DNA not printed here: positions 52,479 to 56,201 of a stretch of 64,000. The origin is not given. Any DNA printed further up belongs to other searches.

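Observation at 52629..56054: Intact CheY-like receiver domain embedded inside a tandem HdrA-like flavoprotein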

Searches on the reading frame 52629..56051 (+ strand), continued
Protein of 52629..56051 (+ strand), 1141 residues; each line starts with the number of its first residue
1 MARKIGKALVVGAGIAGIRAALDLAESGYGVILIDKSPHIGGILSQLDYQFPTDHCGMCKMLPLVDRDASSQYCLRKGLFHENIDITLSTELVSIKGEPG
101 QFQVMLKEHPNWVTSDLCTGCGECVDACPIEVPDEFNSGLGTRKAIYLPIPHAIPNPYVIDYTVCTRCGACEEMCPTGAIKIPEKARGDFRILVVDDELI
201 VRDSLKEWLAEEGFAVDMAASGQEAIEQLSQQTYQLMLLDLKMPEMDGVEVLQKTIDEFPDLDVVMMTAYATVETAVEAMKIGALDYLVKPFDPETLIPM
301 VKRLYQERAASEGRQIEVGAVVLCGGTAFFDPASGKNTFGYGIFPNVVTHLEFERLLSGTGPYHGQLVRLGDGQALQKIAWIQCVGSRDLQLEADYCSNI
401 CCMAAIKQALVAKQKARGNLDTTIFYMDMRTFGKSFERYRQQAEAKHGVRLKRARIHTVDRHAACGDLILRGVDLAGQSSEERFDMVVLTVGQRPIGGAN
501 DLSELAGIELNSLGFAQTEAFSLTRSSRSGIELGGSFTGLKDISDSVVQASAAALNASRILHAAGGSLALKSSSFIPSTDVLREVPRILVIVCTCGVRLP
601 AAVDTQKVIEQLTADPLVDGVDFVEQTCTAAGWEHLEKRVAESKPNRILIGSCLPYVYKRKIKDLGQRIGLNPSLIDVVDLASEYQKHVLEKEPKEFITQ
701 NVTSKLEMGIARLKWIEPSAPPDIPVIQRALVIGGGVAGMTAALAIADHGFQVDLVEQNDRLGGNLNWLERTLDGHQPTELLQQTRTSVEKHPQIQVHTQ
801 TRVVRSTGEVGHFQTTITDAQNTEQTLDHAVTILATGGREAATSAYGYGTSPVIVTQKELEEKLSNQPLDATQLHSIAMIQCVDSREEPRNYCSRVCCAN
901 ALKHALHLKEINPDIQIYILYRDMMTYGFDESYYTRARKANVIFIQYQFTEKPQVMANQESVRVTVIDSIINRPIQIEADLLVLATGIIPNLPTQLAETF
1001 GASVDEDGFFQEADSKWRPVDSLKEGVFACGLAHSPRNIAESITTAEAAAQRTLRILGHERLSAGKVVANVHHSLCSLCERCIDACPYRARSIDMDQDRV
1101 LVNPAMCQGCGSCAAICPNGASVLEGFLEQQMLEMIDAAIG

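Call 21: search_solved_structures(query=window:52629-56051:+, max_evalue=0.00001, show_alignments=0)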
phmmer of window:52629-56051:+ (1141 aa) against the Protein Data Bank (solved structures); distinct sequences matched with E-value up to 0.00001: 258 (the best 60 are shown).
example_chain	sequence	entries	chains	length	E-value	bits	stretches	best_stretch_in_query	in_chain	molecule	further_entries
8rvu_a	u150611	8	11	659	6.1e-124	418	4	7-184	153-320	H(2):CoB-CoM heterodisulfide,ferredoxin reductase subunit A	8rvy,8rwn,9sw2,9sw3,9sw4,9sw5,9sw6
8rvv_A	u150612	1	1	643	1.4e-122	413.5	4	6-184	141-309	H(2):CoB-CoM heterodisulfide,ferredoxin reductase subunit A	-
5odc_A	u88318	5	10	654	4e-119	402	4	315-509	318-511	Heterodisulfide reductase, subunit A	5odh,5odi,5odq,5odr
9sfi_A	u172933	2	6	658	8.2e-107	361.3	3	8-186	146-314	CoB--CoM heterodisulfide reductase iron-sulfur subunit A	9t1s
7bkb_A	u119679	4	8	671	1.5e-92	314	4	961-1138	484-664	CoB--CoM heterodisulfide reductase iron-sulfur subunit A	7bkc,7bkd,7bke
6tjr_A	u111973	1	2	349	6.2e-38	133.2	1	310-558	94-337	Fumarate reductase/succinate dehydrogenase flavoprotein domain protein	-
9xzo_A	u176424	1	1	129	4.6e-23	84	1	191-304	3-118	De novo protein M1X0B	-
1zy2_A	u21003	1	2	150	2e-21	78.5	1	191-308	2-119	transcriptional regulator NtrC1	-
3crn_A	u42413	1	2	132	7.4e-21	76.6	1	191-309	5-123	Response regulator receiver domain protein, CheY-like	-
4l4u_A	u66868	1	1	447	8.5e-21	76.4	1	190-306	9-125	Transcriptional regulator (NtrC family)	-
1ny5_A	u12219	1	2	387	2e-20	75.2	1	191-306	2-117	transcriptional regulator (NtrC family)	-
7w9h_A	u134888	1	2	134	5e-19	70.6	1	191-303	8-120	Response regulator protein FleR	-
2jvj_A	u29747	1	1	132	1.1e-18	69.4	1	191-304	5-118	Sporulation initiation phosphotransferase F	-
6wsh_A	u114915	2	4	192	2.1e-18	68.5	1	189-304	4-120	Response regulator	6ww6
6ifh_A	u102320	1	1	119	2.2e-18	68.5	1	191-301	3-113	Sporulation initiation phosphotransferase F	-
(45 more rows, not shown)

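Call 24: find_encoding_contigs(protein=P0109, flank=10000, max_places=2)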
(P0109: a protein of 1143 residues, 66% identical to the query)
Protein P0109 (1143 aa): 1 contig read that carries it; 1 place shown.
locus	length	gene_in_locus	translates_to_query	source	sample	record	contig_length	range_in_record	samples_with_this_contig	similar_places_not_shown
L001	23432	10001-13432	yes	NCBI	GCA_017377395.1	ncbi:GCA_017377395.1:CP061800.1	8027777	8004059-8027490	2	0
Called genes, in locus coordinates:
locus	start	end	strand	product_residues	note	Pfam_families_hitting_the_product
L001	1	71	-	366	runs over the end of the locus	PF01609:DDE_Tnp_1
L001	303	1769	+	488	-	-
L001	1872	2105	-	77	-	-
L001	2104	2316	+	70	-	-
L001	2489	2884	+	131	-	-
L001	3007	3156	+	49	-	-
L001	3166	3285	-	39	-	-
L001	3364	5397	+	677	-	-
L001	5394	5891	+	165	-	-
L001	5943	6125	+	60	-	-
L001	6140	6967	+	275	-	PF06094:GGACT, PF13772:AIG2_2 (faint), PF06094:GGACT (weak)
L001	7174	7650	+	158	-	PF00497:SBP_bac_3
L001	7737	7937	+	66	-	-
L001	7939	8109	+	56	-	-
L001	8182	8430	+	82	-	-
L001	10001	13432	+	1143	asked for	PF00037:Fer4 (weak), PF12838:Fer4_7, PF13187:Fer4_9, PF13237:Fer4_10 (weak), PF00072:Response_reg, PF00890:FAD_binding_2, PF07992:Pyr_redox_2, PF13450:NAD_binding_8, +15 more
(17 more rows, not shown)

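Call 25: find_related_loci(query=A1, collection=genome_contigs, flank=10000)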
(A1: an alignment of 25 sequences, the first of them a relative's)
Query A1 (1141 aa) in genome_contigs; peptide patterns used: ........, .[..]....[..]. (x = any residue, [..] = any of these).
599 stretches matched a pattern (row limit reached: there are more); 585 encode a relative of the query (tblastn E <= 1e-3); the best 80 are kept; 80 distinct loci.
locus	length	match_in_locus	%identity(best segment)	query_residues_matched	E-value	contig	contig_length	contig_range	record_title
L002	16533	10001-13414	76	3-1140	0e+0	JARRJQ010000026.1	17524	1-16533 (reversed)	MAG: Desulfobacterales bacterium isolate Spart_024_MAG scaffold_3445, whole genome shotgun sequence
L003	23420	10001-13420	69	1-1140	0e+0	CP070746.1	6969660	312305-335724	MAG: Desulfobacterales bacterium isolate bin36 chromosome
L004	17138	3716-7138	69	1-1141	0e+0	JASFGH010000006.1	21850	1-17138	MAG: Desulfobacterales bacterium isolate D0606U02metaG_Bin_318 D0606U02metaG_FD_scaffold_69_c1, whole genome shotgun seq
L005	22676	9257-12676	69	1-1140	0e+0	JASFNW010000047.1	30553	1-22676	MAG: Desulfobacterales bacterium isolate D0819M02metaG_Bin_17 D0819M02metaG_FD_scaffold_78_c1, whole genome shotgun sequ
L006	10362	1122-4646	67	1-1141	0e+0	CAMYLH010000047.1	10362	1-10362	MAG: uncultured Desulfobacterales bacterium isolate FCS_M_Desulfobacterota_02 genome assembly, contig: scaffold_7903, wh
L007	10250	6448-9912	68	1-1141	0e+0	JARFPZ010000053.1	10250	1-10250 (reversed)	MAG: Desulfosarcina sp. isolate MAG_Ve_Sed_11 k141_1359046, whole genome shotgun sequence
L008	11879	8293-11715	69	1-1141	0e+0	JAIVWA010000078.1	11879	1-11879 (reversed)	MAG: Gammaproteobacteria bacterium isolate HYP3_UM_18 NODE_374_length_11879_cov_0.984173, whole genome shotgun sequence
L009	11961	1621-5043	68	1-1141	0e+0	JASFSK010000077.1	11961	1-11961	MAG: Desulfobacterales bacterium isolate D1103S02metaG_Bin_146 D1103S02metaG_FD_scaffold_767_c1, whole genome shotgun se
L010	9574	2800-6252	68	1-1137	0e+0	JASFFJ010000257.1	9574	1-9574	MAG: Desulfobacterales bacterium isolate D0606S02metaG_Bin_280 D0606S02metaG_FD_scaffold_2024_c1, whole genome shotgun s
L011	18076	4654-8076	68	1-1141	0e+0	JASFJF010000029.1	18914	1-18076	MAG: Desulfobacterales bacterium isolate D0608S20remetaG_sub_Bin_263 D0608S20remetaG_FD_scaffold_327_c1, whole genome sh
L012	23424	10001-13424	78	1-1141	0e+0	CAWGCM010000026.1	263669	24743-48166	MAG: uncultured delta proteobacterium isolate MFD03804.bin.2.142 genome assembly, contig: contig_5510, whole genome shot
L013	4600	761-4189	67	1-1141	0e+0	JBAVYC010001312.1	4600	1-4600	MAG: Desulfobacterales bacterium isolate MFD03804_ilm_asm_bin1 k127_32719, whole genome shotgun sequence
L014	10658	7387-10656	68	1-1076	0e+0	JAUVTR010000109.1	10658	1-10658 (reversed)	MAG: Desulfobacterales bacterium isolate CSMAG_771 CSMAG_771_k141_1238463_length_10658_cov_12.0000, whole genome shotgun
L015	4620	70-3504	66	1-1140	0e+0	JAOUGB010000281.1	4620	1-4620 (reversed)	MAG: Desulfobacteraceae bacterium isolate 4_1_July_SF_Bin60 4_1_July_SF_Bin60_scaffold_11571_c1, whole genome shotgun se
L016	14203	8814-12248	66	1-1140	0e+0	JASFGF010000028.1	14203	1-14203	MAG: Desulfobacterales bacterium isolate D0606U02metaG_Bin_281 D0606U02metaG_FD_scaffold_346_c1, whole genome shotgun se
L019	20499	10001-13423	70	1-1141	0e+0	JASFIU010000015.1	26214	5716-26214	MAG: Desulfobacterales bacterium isolate D0608S20remetaG_Bin_248 D0608S20remetaG_FD_scaffold_113_c1, whole genome shotgu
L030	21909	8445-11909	61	1-1141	0e+0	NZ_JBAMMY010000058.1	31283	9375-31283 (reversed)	Desulfobacterium sp. N47 k141_614, whole genome shotgun sequence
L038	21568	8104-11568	59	1-1141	0e+0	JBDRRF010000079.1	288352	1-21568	MAG: Pseudomonadota bacterium isolate MEGAHIT-group-2.86 k141_104636, whole genome shotgun sequence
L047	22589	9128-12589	66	1-1141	0e+0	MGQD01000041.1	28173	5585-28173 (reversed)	MAG: Deltaproteobacteria bacterium RBG_13_49_15 RBG_13_scaffold_1552, whole genome shotgun sequence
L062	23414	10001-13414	56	1-1141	0e+0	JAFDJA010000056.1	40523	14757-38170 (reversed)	MAG: Deltaproteobacteria bacterium isolate Meg22_24_Bin_118 Meg22_24_Bin_118_scaffold_2627, whole genome shotgun sequenc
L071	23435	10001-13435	57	1-1141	0e+0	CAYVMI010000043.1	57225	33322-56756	MAG TPA_asm: uncultured Desulfobacterales bacterium isolate SRP167671_co2_52 genome assembly, contig: NODE_686_length_57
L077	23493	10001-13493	64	1-1141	0e+0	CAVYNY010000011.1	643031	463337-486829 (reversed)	MAG: uncultured delta proteobacterium isolate MFD05684.bin.2.75 genome assembly, contig: contig_30838, whole genome shot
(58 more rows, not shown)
